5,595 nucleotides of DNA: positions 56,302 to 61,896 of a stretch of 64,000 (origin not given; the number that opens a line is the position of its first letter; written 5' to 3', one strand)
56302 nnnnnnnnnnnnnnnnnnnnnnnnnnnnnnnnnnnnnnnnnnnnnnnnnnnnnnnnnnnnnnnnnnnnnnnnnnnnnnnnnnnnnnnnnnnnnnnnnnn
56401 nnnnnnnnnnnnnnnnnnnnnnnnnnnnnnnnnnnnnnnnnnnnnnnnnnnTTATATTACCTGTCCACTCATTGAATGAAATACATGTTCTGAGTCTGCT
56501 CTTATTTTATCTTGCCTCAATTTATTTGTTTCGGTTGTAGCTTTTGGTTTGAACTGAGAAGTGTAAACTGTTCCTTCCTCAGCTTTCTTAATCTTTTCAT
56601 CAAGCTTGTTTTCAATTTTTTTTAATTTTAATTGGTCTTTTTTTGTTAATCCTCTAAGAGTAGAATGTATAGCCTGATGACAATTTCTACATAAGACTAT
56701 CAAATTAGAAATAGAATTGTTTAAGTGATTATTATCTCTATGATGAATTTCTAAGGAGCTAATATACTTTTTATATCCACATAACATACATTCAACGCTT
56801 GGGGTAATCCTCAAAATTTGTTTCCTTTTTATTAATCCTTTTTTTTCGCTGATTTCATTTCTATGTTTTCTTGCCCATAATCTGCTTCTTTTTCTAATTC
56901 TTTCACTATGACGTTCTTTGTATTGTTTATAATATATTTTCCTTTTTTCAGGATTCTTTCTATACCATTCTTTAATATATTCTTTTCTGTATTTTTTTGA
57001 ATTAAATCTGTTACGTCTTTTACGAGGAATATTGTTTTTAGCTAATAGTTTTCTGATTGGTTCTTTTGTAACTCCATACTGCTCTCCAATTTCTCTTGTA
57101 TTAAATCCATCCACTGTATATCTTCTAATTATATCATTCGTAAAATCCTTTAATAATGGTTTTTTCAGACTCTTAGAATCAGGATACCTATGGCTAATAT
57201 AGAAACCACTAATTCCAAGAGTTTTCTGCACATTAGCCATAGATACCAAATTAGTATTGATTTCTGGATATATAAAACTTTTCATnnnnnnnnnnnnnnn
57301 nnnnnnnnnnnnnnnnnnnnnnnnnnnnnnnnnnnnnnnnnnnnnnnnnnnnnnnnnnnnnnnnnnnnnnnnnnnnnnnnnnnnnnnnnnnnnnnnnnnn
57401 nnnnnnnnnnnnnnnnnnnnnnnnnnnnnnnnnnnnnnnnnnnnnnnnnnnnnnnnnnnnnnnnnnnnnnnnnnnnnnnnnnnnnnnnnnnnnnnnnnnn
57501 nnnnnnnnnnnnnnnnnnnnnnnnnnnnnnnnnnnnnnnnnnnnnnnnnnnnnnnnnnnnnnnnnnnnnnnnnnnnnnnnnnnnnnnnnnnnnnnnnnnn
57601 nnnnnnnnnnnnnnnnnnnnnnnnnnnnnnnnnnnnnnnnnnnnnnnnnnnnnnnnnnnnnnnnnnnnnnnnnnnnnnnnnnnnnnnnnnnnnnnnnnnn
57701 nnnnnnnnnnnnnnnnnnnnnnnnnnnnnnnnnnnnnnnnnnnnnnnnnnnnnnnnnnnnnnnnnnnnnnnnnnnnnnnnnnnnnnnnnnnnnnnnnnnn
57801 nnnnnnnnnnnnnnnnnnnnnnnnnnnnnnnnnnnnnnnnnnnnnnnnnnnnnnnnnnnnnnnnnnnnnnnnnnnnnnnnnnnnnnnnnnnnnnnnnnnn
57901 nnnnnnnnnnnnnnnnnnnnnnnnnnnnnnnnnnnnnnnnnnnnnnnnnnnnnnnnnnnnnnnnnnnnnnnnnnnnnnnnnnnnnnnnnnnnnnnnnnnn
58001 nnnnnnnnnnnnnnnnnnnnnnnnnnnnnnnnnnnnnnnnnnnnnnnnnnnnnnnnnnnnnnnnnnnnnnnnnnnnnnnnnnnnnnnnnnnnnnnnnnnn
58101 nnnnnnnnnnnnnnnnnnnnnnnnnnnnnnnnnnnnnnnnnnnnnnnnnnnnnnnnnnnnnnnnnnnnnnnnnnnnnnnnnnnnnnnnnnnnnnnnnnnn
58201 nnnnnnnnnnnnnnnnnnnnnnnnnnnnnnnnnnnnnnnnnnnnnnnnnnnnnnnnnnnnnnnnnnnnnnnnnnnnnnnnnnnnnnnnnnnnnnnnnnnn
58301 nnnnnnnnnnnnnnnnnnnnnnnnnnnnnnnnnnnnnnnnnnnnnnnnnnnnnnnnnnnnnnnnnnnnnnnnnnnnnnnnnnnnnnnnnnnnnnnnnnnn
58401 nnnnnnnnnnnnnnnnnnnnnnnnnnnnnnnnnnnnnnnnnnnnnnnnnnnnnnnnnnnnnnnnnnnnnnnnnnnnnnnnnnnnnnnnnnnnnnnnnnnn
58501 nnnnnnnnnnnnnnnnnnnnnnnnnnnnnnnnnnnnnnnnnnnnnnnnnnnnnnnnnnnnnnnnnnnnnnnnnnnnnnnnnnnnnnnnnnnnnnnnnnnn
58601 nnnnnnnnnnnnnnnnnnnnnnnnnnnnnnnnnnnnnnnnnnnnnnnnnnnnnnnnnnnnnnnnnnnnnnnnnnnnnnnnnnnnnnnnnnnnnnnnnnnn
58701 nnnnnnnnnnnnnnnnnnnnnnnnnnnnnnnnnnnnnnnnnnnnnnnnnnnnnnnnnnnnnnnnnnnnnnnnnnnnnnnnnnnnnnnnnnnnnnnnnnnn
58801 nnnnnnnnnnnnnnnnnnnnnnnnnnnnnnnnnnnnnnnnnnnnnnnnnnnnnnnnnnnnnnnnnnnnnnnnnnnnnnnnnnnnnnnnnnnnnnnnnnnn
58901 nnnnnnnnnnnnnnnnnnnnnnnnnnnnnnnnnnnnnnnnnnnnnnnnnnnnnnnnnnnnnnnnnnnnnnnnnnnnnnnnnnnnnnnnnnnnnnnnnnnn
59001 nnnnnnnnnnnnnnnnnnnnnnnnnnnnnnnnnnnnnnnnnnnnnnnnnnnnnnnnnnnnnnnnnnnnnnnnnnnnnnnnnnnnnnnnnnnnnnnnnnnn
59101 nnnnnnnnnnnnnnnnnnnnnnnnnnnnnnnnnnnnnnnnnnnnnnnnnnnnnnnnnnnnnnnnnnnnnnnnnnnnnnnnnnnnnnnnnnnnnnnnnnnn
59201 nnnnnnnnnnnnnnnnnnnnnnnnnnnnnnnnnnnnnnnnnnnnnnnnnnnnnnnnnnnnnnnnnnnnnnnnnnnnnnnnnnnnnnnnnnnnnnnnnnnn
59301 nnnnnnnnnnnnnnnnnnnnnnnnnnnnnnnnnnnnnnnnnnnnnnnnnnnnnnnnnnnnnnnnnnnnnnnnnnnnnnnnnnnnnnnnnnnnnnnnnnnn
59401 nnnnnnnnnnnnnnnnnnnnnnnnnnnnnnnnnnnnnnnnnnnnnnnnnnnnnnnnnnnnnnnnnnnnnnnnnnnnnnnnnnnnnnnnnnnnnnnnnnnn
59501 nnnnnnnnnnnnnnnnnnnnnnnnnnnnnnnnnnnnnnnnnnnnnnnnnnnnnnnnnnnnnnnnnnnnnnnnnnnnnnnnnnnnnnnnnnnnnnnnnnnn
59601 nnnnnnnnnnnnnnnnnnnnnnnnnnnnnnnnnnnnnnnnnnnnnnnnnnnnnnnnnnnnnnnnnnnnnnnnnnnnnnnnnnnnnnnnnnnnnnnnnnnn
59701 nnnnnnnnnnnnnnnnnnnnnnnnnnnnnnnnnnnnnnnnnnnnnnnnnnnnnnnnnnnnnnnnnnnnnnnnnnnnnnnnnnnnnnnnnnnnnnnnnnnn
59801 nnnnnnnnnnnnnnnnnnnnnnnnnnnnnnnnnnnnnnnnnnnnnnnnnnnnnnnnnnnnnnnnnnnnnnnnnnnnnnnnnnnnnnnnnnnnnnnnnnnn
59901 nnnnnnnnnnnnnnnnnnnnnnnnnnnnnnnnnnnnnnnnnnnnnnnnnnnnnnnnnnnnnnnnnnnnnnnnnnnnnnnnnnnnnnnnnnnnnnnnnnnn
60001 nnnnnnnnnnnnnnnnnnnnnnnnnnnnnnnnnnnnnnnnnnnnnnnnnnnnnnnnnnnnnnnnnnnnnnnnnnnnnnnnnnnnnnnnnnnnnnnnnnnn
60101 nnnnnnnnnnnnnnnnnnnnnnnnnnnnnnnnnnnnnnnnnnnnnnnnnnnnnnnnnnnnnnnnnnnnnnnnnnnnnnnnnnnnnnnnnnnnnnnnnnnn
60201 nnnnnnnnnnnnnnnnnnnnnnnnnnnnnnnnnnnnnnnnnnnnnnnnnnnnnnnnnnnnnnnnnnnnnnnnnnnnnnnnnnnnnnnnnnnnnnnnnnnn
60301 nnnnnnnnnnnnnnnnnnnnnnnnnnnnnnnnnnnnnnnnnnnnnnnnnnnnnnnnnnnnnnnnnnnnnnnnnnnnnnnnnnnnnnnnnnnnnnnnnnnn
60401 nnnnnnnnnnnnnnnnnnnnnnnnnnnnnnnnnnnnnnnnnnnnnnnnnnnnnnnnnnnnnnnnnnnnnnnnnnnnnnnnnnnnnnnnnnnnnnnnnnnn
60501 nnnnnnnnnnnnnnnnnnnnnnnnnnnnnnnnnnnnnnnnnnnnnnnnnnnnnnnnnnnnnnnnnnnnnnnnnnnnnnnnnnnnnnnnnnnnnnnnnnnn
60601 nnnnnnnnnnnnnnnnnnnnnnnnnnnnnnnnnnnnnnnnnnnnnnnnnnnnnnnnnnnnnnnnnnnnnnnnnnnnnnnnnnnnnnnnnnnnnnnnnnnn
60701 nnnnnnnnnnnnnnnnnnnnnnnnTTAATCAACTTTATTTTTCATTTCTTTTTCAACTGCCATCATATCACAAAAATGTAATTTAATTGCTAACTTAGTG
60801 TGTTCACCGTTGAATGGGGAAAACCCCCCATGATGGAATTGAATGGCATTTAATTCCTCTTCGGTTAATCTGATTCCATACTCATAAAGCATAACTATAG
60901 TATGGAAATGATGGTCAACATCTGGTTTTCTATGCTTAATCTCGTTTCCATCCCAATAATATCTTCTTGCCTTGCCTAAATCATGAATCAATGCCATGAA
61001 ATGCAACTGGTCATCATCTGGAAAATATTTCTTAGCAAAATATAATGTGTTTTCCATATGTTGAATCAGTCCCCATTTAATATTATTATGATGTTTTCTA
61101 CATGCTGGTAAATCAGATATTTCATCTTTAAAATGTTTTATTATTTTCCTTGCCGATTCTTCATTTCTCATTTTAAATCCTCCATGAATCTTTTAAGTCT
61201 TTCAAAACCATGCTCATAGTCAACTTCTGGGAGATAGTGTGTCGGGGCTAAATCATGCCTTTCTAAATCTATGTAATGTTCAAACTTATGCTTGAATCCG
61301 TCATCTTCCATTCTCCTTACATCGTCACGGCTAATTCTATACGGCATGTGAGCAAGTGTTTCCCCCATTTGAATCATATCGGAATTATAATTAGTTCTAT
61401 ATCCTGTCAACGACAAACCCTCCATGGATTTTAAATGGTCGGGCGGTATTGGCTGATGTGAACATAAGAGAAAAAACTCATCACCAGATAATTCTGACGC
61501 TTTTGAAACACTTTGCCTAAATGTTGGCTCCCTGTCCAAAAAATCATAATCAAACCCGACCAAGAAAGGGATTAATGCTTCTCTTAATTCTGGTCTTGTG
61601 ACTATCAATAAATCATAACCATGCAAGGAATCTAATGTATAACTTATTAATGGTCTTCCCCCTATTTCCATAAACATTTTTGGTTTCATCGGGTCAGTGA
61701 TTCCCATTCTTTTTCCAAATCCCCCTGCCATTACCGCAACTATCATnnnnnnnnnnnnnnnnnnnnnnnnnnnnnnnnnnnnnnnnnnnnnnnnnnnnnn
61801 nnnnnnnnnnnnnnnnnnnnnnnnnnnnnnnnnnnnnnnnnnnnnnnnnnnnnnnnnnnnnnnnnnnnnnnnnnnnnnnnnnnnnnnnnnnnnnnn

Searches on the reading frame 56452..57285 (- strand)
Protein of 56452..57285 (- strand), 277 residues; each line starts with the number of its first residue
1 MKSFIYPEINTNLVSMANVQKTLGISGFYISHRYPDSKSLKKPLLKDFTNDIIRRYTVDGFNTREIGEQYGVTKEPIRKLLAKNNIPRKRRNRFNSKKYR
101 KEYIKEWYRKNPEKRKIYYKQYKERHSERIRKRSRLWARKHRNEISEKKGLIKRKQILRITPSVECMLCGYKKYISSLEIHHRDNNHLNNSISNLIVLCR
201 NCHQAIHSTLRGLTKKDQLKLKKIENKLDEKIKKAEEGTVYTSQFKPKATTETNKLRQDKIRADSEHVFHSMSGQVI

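Call 8: search_protein_families(library=pfam, proteins=[window:56452-57285:-], max_evalue=0.01)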
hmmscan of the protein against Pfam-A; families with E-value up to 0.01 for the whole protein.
window:56452-57285:- (277 aa): 4 families
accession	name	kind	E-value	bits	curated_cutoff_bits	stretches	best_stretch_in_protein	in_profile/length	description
PF01844.29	HNH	-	1.4e-06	28.8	21.4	1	166-208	1-46/47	HNH endonuclease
PF13392.12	HNH_3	-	0.00036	20.5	24.8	1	178-201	19-42/46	HNH endonuclease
PF04545.22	Sigma70_r4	-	0.0021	18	24.1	1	52-82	12-42/50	Sigma-70, region 4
PF16784.11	HNHc_6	-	0.0095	16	26.6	0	161-234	123-199/204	Putative HNHc nuclease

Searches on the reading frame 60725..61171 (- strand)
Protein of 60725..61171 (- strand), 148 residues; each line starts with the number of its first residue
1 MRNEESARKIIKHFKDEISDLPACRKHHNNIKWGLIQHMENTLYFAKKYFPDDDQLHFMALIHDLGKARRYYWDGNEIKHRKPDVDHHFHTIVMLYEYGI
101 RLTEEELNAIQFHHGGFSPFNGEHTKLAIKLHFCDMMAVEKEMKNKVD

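Call 25: search_protein_families(library=pfam, proteins=[window:60725-61171:-], max_evalue=0.01)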
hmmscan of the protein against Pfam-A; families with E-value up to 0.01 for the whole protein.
window:60725-61171:- (148 aa): 2 families
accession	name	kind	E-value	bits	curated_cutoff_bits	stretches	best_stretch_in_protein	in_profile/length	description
PF01966.28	HD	-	6.7e-07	30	22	1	36-118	2-90/116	HD domain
PF05153.21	MIOX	-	0.0012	19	25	1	34-72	58-96/249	Myo-inositol oxygenase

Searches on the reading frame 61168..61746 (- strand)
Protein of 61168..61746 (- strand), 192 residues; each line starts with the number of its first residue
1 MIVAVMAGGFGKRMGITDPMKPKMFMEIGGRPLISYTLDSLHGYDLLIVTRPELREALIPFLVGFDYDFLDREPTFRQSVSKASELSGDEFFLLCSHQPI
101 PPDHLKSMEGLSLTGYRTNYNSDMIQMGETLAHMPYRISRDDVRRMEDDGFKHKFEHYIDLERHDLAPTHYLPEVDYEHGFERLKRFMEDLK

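Call 25: search_protein_families(library=pfam, proteins=[window:61168-61746:-], max_evalue=0.01)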
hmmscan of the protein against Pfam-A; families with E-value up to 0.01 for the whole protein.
window:61168-61746:- (192 aa): 2 families
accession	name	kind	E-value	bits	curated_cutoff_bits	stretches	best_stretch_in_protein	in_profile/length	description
PF12804.13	NTP_transf_3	-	4.1e-08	34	27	1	4-59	2-56/160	MobA-like NTP transferase domain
PF01128.25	IspD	-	0.00013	22.2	27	1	1-45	1-42/221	2-C-methyl-D-erythritol 4-phosphate cytidylyltransferase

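Call 48: search_protein_families(library=ncbifam, proteins=[window:61168-61746:-], max_evalue=0.05)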
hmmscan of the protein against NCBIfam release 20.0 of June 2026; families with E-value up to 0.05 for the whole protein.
window:61168-61746:- (192 aa): 14 families
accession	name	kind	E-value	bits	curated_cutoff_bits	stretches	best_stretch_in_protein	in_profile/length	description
NF001457.0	PRK00317.1-3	equivalog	8.5e-06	25.4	164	1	1-68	2-68/200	molybdenum cofactor guanylyltransferase MobA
NF001183.0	PRK00155.1-3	subfamily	1.2e-05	24.7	166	1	3-40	4-39/237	D-ribitol-5-phosphate cytidylyltransferase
TIGR00454.1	TIGR00454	hypoth_equivalog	4.1e-05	23.5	174.7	1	1-53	1-52/183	TIGR00454 family protein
TIGR00453.1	ispD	equivalog_domain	6.6e-05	22.4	181.3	1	3-43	2-39/219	2-C-methyl-D-erythritol 4-phosphate cytidylyltransferase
TIGR02623.1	G1P_cyt_trans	equivalog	0.00014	21.4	300.25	1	1-43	1-45/255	glucose-1-phosphate cytidylyltransferase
NF001186.0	PRK00155.2-3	equivalog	0.0014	18.1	253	1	3-44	7-45/224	2-C-methyl-D-erythritol 4-phosphate cytidylyltransferase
NF041313.1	UDPGP_AglF_Halo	equivalog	0.002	17.6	400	1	3-44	3-44/234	UTP--glucose-1-phosphate uridylyltransferase AglF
NF045761.1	NAMPUrTaseMurU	equivalog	0.0022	17.9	250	1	3-42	3-42/226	N-acetylmuramate alpha-1-phosphate uridylyltransferase MurU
TIGR03992.1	Arch_glmU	subfamily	0.0035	16.3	292.1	1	3-49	3-52/393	bifunctional sugar-1-phosphate nucleotidylyltransferase/acetyltransferase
TIGR02665.1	molyb_mobA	equivalog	0.0089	16.1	151.85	1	4-42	4-38/186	molybdenum cofactor guanylyltransferase MobA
NF011056.0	PRK14489.1-1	equivalog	0.013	14.6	379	1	4-52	9-54/363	bifunctional molybdenum cofactor guanylyltransferase MobA/molybdopterin-guanine dinucleotide biosynthesis adaptor protein MobB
NF045495.1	AdoCbiPCobY_Meth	equivalog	0.015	14.8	250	1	3-42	3-39/195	adenosylcobinamide-phosphate guanylyltransferase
NF045697.1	MurNAcPUrMurU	equivalog_domain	0.016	14.6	370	1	5-41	2-38/229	N-acetylmuramate alpha-1-phosphate uridylyltransferase MurU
NF041135.1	IPPtranDIPPsyn_Thcocales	equivalog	0.039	12.9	580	1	4-62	4-61/419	bifunctional L-myo-inositol-1-phosphate cytidylyltransferase/CDP-L-myo-inositol myo-inositolphosphotransferase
